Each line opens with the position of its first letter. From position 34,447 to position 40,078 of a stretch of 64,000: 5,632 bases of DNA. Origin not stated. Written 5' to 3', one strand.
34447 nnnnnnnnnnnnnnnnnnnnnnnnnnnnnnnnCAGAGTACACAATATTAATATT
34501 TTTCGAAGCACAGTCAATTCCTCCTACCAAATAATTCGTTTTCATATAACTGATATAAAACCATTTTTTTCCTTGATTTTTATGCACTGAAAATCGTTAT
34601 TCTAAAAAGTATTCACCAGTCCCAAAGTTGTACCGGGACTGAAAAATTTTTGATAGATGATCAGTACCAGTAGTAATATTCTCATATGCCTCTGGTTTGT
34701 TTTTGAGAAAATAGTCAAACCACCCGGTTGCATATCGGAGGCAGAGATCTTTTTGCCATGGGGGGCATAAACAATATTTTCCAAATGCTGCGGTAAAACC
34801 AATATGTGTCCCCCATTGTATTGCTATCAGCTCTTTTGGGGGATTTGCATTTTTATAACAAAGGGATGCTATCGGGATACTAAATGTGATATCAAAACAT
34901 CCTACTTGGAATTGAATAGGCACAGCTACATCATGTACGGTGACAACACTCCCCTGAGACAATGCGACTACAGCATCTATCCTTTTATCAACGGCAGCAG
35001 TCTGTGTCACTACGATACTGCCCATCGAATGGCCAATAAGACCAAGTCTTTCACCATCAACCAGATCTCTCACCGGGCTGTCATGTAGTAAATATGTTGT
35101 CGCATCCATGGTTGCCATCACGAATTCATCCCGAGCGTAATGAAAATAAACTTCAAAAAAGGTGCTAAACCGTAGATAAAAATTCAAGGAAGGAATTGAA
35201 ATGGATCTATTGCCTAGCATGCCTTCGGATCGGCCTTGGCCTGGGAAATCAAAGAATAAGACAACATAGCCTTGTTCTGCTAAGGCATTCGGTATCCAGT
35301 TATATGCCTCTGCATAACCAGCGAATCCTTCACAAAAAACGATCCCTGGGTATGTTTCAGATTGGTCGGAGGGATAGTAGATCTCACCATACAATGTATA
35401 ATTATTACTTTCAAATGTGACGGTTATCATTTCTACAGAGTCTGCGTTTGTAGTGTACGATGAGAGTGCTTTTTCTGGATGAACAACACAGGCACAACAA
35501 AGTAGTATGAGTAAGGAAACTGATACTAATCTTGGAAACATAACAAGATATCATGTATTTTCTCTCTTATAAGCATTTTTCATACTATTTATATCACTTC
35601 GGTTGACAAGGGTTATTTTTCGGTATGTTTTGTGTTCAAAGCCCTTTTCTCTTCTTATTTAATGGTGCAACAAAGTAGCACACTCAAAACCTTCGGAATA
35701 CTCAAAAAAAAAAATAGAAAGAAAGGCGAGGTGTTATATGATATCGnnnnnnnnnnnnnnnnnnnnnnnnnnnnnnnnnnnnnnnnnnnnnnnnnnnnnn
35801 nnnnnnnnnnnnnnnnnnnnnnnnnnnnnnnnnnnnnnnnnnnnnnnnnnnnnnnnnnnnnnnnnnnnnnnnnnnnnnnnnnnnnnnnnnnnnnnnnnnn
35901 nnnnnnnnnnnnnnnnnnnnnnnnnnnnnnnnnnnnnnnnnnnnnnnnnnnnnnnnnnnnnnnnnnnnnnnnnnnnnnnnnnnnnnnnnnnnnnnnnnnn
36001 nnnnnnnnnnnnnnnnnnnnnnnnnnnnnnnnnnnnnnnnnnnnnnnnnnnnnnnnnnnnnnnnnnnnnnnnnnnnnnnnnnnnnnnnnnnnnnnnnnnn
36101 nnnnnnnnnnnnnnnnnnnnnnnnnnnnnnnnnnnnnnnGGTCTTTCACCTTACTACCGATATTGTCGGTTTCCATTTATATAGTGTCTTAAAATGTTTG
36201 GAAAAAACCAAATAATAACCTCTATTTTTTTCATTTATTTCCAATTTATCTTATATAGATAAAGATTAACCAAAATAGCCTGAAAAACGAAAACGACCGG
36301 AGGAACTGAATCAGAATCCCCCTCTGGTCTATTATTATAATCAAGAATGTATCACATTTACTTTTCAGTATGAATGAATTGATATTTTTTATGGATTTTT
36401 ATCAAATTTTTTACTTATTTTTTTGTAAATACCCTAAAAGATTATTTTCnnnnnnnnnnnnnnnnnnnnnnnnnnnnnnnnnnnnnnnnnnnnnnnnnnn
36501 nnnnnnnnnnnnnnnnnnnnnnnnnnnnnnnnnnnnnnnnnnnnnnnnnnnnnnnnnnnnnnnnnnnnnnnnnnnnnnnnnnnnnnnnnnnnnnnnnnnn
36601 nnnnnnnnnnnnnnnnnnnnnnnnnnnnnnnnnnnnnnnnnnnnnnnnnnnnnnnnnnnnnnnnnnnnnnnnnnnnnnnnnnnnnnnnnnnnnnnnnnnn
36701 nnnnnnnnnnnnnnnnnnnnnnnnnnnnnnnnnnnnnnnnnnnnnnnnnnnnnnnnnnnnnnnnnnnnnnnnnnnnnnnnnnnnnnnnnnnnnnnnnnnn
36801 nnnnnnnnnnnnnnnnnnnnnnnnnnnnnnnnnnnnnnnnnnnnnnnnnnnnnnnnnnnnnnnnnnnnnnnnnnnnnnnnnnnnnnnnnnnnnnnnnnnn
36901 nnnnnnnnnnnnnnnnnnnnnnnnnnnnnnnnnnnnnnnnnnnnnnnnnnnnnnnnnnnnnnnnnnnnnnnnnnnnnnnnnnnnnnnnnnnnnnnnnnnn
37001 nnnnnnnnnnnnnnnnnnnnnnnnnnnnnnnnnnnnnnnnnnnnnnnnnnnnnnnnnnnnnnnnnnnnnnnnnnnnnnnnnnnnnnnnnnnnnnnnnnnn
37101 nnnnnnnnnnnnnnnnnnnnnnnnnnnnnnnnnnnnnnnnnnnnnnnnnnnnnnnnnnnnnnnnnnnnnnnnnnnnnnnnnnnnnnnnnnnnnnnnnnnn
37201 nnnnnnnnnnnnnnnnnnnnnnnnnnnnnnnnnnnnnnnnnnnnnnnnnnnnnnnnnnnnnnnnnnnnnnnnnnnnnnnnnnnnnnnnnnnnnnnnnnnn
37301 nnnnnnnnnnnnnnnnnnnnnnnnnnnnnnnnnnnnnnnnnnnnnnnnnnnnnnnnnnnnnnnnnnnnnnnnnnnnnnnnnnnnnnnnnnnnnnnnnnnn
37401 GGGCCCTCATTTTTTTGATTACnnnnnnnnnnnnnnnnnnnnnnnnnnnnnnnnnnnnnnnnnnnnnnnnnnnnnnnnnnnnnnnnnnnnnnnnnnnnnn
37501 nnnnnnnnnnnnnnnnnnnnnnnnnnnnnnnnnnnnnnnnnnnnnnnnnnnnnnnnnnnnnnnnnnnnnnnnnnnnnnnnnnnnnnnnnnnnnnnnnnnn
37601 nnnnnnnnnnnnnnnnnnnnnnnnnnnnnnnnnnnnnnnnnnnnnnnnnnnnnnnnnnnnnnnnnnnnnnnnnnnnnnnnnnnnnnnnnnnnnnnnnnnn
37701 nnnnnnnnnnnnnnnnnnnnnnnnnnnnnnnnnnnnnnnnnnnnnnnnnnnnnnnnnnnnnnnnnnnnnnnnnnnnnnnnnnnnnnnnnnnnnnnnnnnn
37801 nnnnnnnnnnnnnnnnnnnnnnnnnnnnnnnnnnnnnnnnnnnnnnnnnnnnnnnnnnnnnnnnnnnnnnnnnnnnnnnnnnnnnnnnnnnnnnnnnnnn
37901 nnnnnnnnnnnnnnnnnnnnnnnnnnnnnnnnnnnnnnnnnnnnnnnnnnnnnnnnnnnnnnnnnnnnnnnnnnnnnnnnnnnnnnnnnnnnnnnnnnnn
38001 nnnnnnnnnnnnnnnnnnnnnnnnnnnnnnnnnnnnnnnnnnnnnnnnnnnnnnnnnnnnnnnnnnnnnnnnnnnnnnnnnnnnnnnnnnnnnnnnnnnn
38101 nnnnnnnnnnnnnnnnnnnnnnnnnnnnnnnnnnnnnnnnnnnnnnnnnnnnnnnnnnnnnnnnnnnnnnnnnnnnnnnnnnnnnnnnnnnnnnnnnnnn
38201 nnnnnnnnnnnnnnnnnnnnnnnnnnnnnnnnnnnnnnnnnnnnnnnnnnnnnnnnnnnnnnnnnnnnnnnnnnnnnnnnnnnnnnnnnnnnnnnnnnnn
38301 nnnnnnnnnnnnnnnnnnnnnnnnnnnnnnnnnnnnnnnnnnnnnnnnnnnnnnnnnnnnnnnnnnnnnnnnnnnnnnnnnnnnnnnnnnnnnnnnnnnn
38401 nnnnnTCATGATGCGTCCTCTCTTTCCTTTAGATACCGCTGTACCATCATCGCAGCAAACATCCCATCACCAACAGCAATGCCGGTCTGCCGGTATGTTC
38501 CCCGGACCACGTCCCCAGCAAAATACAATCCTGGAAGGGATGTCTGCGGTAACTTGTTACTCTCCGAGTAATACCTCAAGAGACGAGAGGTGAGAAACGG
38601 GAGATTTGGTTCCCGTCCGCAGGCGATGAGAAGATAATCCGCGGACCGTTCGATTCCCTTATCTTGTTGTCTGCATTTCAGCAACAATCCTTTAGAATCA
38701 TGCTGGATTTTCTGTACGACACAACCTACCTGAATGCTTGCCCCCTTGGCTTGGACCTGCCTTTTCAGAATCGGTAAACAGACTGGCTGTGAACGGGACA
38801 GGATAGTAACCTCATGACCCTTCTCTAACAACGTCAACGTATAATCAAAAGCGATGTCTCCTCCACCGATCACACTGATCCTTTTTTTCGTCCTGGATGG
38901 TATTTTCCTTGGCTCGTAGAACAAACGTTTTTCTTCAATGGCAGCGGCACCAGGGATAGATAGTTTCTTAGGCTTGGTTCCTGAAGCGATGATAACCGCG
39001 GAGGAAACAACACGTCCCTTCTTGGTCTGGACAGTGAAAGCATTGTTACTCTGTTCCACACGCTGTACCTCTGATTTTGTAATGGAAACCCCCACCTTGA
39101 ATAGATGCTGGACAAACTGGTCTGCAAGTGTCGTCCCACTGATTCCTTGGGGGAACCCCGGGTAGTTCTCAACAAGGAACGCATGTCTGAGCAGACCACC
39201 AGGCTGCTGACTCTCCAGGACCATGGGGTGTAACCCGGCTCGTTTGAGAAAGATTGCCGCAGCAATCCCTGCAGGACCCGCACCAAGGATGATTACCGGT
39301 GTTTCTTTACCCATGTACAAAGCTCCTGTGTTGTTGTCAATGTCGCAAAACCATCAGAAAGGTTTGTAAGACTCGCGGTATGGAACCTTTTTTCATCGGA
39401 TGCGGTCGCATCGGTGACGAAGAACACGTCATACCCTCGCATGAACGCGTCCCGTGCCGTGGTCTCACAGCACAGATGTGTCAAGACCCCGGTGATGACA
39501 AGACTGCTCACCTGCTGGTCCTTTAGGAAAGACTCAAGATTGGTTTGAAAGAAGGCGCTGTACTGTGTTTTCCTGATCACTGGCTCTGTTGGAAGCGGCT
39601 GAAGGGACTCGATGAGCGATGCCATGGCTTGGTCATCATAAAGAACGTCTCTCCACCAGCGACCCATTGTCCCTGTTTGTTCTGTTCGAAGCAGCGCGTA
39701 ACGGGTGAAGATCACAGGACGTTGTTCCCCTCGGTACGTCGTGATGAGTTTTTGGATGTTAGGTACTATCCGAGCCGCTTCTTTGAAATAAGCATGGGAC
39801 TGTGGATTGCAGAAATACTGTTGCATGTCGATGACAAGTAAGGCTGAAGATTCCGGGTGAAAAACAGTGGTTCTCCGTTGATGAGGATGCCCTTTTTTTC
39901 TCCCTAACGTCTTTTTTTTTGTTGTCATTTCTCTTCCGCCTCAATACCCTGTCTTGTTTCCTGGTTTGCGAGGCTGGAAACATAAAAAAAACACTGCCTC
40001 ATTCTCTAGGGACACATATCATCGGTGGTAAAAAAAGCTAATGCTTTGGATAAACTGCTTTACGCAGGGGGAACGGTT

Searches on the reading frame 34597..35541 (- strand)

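Call 45: search_protein_families(library=pfam, proteins=[window:34597-35541:-], max_evalue=0.00001)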
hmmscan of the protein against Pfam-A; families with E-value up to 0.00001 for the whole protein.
window:34597-35541:- (314 aa): 6 families
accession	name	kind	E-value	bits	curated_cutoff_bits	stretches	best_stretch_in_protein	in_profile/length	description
PF12740.14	PETase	-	9.7e-16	58.4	28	2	35-98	26-88/263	PET hydrolase-like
PF00561.26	Abhydrolase_1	-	2.1e-12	47.7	25.8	1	67-196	3-102/245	alpha/beta hydrolase fold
PF12146.15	Hydrolase_4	-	1.6e-10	41.1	27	1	67-120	7-56/239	Serine aminopeptidase, S33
PF12697.13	Abhydrolase_6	-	7.9e-07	30.4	26.3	1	84-196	21-93/217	Alpha/beta hydrolase family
PF05448.18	AXE1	-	1.2e-06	28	21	1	21-193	39-205/321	Acetyl xylan esterase (AXE1)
PF01738.24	DLH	-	2.3e-06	27.8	21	1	57-218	8-155/217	Dienelactone hydrolase family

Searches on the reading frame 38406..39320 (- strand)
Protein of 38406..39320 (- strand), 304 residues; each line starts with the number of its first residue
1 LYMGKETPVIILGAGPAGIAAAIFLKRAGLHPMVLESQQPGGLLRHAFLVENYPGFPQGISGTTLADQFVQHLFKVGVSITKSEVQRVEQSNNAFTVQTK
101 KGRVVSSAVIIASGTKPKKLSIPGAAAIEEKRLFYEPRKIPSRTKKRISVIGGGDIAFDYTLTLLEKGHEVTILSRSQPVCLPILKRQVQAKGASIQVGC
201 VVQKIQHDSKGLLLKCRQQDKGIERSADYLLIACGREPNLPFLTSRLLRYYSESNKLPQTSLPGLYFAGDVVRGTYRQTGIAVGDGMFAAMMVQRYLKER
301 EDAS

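Call 45: search_protein_families(library=pfam, proteins=[window:38406-39320:-], max_evalue=0.00001)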
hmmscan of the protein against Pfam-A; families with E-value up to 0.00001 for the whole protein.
window:38406-39320:- (304 aa): 10 families
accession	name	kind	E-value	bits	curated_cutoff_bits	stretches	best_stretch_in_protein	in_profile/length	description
PF07992.20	Pyr_redox_2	-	2.1e-34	119.7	26.1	1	8-286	2-291/291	Pyridine nucleotide-disulphide oxidoreductase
PF13738.12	Pyr_redox_3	-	5.4e-29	101.8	30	2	81-269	100-305/305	Pyridine nucleotide-disulphide oxidoreductase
PF03486.20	HI0933_like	-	6.5e-12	45.8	50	0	9-39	3-33/244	HI0933-like protein Rossmann domain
PF00070.33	Pyr_redox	-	3.5e-11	43.9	22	1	147-211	1-72/82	Pyridine nucleotide-disulphide oxidoreductase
PF01266.30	DAO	-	3.7e-09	37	27.9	0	9-41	2-35/353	FAD dependent oxidoreductase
PF01494.25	FAD_binding_3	-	9.4e-09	35.4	22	1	6-234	1-156/349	FAD binding domain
PF13434.12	Lys_Orn_oxgnase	-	1.8e-07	31.1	21.3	0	84-173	117-216/339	L-lysine 6-monooxygenase/L-ornithine 5-monooxygenase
PF01593.30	Amino_oxidase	-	2.2e-07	31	19.8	0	190-234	213-254/443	Flavin containing amine oxidoreductase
PF01134.28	GIDA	-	2.9e-06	27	22.1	0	9-33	2-26/391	Glucose inhibited division protein A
PF13450.12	NAD_binding_8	-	8.2e-06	26.4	21.9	0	11-44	1-35/68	NAD(P)-binding Rossmann-like domain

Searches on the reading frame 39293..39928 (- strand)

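Call 45: search_protein_families(library=pfam, proteins=[window:39293-39928:-], max_evalue=0.00001)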
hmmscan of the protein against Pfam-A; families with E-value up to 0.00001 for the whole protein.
window:39293-39928:- (211 aa): 1 family
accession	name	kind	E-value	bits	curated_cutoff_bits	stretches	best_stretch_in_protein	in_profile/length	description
PF00857.26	Isochorismatase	-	4.5e-47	160.8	27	1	28-202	1-175/175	Isochorismatase domain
